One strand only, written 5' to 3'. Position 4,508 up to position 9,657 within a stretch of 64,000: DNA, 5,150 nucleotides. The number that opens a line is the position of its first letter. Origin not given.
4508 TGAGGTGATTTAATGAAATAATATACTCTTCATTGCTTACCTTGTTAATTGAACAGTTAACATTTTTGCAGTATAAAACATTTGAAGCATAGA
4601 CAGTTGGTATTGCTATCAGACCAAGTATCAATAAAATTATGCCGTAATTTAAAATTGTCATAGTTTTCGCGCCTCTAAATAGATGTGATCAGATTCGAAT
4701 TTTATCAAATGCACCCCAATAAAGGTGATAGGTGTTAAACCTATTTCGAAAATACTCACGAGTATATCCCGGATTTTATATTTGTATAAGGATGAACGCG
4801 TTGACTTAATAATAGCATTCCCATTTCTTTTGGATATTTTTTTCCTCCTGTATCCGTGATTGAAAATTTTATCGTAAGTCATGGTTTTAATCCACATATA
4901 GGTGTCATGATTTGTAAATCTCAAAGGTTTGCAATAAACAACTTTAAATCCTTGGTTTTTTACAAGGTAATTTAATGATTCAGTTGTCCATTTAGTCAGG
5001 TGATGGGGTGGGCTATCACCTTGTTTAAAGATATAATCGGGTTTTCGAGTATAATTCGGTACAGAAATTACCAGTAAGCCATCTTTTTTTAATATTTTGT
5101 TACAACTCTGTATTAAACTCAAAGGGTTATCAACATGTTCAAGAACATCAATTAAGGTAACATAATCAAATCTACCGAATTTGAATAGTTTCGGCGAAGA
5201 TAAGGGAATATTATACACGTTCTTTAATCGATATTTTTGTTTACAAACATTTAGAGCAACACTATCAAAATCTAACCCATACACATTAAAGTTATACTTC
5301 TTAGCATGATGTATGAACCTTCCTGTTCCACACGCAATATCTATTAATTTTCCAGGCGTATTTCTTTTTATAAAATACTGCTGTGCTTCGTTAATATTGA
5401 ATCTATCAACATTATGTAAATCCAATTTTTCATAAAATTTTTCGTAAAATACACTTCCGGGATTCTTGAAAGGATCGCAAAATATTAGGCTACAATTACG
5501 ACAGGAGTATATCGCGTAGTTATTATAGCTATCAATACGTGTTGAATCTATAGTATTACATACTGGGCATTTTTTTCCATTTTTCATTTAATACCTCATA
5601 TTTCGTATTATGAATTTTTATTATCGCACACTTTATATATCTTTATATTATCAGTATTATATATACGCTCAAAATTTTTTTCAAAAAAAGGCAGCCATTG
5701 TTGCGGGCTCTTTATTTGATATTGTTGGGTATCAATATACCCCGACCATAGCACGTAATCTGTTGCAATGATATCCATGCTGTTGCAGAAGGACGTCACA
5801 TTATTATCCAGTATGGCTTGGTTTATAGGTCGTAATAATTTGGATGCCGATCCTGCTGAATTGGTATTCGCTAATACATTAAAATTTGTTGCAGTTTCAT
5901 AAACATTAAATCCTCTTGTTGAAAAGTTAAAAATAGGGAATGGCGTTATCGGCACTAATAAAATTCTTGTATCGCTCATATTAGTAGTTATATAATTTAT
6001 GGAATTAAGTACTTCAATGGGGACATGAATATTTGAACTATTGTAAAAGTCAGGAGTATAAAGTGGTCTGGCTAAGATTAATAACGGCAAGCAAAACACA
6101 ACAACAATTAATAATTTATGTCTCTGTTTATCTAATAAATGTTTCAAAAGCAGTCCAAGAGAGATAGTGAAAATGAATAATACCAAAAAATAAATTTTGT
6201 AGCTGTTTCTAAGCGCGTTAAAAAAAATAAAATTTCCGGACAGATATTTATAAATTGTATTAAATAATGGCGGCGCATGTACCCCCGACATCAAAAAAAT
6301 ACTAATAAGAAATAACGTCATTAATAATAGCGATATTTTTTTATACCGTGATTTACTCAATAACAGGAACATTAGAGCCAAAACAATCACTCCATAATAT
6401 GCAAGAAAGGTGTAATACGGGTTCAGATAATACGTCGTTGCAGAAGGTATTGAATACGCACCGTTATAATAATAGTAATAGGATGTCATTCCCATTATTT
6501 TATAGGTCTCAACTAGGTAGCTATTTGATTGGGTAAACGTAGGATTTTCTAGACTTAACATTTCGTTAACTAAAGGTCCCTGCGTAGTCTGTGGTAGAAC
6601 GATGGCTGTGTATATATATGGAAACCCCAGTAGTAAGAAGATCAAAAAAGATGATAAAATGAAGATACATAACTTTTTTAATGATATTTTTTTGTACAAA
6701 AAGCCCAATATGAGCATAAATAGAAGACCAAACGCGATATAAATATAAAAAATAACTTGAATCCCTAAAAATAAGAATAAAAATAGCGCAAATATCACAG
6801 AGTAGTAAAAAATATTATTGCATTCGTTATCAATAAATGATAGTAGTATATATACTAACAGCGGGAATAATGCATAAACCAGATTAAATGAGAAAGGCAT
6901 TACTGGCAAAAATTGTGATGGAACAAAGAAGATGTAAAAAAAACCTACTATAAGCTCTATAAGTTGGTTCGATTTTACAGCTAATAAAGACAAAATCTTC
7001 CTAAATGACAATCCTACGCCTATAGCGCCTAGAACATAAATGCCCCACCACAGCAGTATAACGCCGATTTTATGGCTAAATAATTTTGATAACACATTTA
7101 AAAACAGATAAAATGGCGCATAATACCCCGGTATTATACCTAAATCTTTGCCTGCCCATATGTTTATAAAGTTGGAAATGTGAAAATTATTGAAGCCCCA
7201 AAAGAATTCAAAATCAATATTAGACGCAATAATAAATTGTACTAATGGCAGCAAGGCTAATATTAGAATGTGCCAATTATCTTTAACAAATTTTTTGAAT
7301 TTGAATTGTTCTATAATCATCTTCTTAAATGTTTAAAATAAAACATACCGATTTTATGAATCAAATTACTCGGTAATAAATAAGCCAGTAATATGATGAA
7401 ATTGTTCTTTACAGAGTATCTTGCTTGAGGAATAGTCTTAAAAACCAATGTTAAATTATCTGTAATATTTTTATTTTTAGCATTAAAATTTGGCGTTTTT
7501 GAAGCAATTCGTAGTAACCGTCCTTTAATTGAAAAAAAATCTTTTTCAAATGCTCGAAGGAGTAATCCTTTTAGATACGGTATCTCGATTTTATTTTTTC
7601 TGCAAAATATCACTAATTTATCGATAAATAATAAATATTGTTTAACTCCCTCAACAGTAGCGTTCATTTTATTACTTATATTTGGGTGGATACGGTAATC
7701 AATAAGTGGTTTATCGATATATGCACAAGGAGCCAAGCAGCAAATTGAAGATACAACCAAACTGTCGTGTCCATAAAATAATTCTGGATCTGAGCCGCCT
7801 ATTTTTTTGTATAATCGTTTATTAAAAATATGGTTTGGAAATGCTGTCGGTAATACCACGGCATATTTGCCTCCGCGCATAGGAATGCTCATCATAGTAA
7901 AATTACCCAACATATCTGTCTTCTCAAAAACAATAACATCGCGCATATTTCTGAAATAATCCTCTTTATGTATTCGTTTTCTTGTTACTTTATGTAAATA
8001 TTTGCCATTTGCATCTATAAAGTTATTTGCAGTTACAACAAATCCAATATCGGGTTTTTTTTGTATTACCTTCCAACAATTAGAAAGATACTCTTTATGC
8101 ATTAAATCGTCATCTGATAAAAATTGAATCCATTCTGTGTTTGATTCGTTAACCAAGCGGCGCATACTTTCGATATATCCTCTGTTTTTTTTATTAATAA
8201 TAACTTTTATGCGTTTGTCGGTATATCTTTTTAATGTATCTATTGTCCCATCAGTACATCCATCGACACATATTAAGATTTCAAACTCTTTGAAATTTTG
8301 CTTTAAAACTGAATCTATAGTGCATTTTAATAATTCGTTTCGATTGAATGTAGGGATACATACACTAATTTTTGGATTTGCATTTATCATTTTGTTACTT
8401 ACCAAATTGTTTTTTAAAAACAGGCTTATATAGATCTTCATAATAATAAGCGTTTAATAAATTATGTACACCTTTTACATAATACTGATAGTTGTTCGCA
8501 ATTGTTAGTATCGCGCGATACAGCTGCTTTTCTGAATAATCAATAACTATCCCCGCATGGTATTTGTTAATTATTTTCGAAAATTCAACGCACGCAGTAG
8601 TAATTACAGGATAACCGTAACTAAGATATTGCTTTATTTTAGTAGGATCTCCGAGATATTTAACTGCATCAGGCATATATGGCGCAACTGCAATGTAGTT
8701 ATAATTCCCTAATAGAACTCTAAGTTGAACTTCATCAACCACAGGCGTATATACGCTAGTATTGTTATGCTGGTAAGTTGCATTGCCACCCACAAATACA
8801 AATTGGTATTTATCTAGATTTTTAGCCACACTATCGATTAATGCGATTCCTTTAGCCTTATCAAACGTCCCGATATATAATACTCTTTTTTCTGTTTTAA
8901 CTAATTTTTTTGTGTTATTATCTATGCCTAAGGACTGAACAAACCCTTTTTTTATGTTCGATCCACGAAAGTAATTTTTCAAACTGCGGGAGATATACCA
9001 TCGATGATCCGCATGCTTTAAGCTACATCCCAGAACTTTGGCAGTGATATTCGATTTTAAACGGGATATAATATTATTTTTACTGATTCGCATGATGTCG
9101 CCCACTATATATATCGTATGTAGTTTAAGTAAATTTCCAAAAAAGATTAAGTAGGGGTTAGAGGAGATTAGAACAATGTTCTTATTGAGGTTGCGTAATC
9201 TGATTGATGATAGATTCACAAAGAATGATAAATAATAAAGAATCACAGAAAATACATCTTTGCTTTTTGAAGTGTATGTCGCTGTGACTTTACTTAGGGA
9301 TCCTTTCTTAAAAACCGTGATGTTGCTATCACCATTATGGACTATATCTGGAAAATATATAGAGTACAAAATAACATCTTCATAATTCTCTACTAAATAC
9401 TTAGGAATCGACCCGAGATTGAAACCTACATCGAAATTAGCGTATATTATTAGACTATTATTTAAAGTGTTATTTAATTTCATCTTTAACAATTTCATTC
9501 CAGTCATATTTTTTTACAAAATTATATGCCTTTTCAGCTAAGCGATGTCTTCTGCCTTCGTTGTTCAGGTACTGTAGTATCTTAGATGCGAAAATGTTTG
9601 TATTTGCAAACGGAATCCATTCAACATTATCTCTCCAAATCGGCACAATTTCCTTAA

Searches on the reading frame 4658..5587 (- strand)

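Call 95: search_protein_families(library=pfam, proteins=[window:4658-5587:-], max_evalue=0.00001)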
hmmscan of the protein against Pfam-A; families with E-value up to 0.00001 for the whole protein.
window:4658-5587:- (309 aa): 5 families
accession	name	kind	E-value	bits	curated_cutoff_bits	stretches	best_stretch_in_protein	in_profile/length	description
PF13489.12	Methyltransf_23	-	1.1e-22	81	27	1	58-217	3-162/164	Methyltransferase domain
PF08241.18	Methyltransf_11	-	4.4e-15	56.5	21.2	1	83-174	2-95/95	Methyltransferase domain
PF08242.18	Methyltransf_12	-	8.5e-14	52.5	30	1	82-172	1-98/98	Methyltransferase domain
PF13847.12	Methyltransf_31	-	1.7e-13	50.9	27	1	80-188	6-114/145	Methyltransferase domain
PF13649.12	Methyltransf_25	-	1.5e-10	42.1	27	1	82-170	2-97/97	Methyltransferase domain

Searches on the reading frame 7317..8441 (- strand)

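Call 95: search_protein_families(library=pfam, proteins=[window:7317-8441:-], max_evalue=0.00001)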
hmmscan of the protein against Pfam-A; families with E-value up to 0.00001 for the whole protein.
window:7317-8441:- (374 aa): 3 families
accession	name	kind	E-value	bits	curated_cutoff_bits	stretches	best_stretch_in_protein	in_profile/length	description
PF00535.33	Glycos_transf_2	-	1.7e-25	90.4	23.3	1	26-159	1-139/168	Glycosyl transferase family 2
PF13641.12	Glyco_tranf_2_3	-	7.7e-16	59.2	27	1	23-165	1-147/230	Glycosyltransferase like family 2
PF10111.15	Glyco_tranf_2_2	-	3.2e-06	27.3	27.3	1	27-226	2-189/276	Glycosyltransferase like family 2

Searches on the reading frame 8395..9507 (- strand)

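Call 95: search_protein_families(library=pfam, proteins=[window:8395-9507:-], max_evalue=0.00001)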
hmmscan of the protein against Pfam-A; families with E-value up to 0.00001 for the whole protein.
window:8395-9507:- (370 aa): 2 families
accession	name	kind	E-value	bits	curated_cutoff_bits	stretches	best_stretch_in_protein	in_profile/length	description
PF13692.12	Glyco_trans_1_4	-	2.9e-07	31.3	27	1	207-339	2-142/142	Glycosyl transferases group 1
PF00534.26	Glycos_transf_1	-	9.4e-06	25.7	26.4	0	201-243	10-58/172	Glycosyl transferases group 1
